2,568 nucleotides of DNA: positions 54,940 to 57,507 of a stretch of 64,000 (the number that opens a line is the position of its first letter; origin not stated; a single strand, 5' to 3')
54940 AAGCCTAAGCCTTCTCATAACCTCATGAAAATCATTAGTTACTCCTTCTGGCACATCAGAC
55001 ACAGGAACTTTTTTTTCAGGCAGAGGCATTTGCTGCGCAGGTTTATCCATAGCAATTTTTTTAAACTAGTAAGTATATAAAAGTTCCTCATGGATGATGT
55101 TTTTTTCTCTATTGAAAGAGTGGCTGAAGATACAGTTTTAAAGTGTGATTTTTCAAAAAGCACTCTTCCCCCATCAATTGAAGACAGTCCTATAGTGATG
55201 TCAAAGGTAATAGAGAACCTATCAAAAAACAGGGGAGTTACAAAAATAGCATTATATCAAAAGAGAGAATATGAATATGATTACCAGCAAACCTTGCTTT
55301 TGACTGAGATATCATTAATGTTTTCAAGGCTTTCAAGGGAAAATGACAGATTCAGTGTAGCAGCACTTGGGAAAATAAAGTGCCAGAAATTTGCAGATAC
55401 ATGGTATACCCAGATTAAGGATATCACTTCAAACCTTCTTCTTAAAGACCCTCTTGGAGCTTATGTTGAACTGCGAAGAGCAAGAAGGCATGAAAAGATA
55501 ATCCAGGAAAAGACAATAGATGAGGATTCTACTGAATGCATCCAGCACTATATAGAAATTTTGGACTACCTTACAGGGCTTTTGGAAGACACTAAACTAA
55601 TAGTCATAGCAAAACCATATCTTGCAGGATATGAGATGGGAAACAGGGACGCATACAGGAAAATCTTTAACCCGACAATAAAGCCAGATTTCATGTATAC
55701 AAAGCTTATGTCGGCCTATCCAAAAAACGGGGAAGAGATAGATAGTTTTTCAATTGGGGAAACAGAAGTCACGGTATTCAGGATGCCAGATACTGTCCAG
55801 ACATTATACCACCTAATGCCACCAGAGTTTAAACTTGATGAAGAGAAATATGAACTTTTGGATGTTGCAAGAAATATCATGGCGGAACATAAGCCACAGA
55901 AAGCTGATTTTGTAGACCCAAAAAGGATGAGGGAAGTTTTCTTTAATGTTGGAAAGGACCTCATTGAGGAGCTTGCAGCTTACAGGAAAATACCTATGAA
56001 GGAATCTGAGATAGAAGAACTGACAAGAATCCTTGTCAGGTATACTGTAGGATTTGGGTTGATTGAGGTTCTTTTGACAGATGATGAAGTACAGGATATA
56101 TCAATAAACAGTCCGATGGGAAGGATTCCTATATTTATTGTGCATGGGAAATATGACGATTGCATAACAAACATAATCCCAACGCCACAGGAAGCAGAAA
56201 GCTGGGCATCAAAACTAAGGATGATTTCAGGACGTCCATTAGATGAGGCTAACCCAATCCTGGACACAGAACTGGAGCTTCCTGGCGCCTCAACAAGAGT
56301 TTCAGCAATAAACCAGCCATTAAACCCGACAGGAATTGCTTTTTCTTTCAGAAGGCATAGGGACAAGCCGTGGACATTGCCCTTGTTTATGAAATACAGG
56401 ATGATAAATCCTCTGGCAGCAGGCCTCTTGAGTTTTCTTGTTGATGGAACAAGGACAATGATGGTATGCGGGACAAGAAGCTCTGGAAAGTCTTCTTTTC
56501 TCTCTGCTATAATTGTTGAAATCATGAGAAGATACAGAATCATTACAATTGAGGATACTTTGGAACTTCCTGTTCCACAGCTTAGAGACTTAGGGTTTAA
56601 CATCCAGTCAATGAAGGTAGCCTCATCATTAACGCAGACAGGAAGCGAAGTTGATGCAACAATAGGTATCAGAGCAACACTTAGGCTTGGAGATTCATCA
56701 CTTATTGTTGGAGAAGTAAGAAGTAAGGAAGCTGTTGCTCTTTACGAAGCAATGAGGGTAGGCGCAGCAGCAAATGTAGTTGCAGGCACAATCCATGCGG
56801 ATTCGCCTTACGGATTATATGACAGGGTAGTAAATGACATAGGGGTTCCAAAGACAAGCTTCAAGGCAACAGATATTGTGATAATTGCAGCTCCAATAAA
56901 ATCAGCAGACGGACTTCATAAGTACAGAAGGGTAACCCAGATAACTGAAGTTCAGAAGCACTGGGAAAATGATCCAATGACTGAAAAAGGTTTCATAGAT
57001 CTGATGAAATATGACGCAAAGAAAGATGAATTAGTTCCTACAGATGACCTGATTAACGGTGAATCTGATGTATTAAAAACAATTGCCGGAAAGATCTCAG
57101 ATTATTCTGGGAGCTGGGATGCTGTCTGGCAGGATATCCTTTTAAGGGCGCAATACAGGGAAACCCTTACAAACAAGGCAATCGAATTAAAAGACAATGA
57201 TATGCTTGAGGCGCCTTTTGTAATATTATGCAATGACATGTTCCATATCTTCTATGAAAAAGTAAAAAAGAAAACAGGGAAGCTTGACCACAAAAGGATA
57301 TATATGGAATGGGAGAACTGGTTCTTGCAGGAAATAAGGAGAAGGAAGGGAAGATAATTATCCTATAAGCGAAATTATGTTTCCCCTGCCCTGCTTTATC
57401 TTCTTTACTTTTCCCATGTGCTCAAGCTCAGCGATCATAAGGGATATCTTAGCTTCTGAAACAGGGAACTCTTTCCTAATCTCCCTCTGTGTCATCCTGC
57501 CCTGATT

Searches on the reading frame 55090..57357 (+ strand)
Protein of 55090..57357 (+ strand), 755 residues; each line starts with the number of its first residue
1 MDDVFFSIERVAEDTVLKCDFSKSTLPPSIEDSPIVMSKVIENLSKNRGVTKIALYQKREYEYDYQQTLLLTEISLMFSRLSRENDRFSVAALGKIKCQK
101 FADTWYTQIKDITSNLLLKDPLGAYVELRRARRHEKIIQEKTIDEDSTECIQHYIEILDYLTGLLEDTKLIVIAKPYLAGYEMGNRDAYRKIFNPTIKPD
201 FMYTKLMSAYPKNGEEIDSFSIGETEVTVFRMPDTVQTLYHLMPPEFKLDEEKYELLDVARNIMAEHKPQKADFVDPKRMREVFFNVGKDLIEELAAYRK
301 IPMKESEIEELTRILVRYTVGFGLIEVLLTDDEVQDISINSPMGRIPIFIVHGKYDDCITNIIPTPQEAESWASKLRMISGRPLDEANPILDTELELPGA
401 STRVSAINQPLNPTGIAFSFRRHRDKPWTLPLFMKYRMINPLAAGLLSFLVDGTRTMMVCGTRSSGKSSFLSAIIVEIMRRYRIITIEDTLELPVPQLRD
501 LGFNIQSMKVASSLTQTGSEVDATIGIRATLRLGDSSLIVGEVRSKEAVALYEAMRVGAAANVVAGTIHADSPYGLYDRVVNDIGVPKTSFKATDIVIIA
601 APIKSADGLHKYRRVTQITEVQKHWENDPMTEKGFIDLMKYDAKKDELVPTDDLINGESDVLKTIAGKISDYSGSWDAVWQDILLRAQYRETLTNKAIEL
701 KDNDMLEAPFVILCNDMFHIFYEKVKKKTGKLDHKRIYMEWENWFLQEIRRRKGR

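Call 62: search_protein_families(library=ncbifam, proteins=[window:55090-57357:+], max_evalue=0.00001)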
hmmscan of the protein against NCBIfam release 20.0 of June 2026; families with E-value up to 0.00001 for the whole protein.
window:55090-57357:+ (755 aa): 12 families
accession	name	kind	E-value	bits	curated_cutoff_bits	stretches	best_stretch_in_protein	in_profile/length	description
NF058587.1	archaellum_moto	equivalog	1.2e-40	139.8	550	1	290-698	115-504/527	archaellum flagellar ATPase motor FlaI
TIGR03819.1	heli_sec_ATPase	hypoth_equivalog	2.4e-34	119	373.15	1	298-576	28-293/340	TadA family conjugal transfer-associated ATPase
TIGR02782.1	TrbB_P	equivalog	1.8e-19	70.2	304.55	1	325-623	14-295/303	P-type conjugative transfer ATPase TrbB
TIGR02788.1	VirB11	equivalog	3.7e-19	68.9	249.95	1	450-582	140-264/308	P-type DNA transfer ATPase VirB11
NF053672.1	bindosome_BasE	exception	2.8e-16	59.4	1000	1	319-652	135-452/512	bindosome assembly system ATPase subunit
NF010469.0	PRK13894.1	subfamily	1.6e-15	57.2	508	1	308-622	11-308/320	conjugal transfer ATPase TrbB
NF010475.0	PRK13900.1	equivalog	7.9e-13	48.2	389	1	451-574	157-273/333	type IV secretion system ATPase VirB11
NF010425.0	PRK13851.1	equivalog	3e-12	46.1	461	1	446-625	154-325/344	type IV secretion system protein VirB11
NF010407.0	PRK13833.1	subfamily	3e-11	43.3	499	1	384-626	77-305/323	conjugal transfer protein TrbB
NF041000.1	ATPase_ComGA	equivalog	2.1e-10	40.1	300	1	456-599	130-260/267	competence type IV pilus ATPase ComGA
TIGR01420.1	pilT_fam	subfamily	3.5e-07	29.8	319.1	1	457-582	125-241/343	PilT/PilU family type 4a pilus ATPase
TIGR02525.1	plasmid_TraJ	equivalog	6e-07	28.8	368.3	1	454-583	149-272/372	plasmid transfer ATPase TraJ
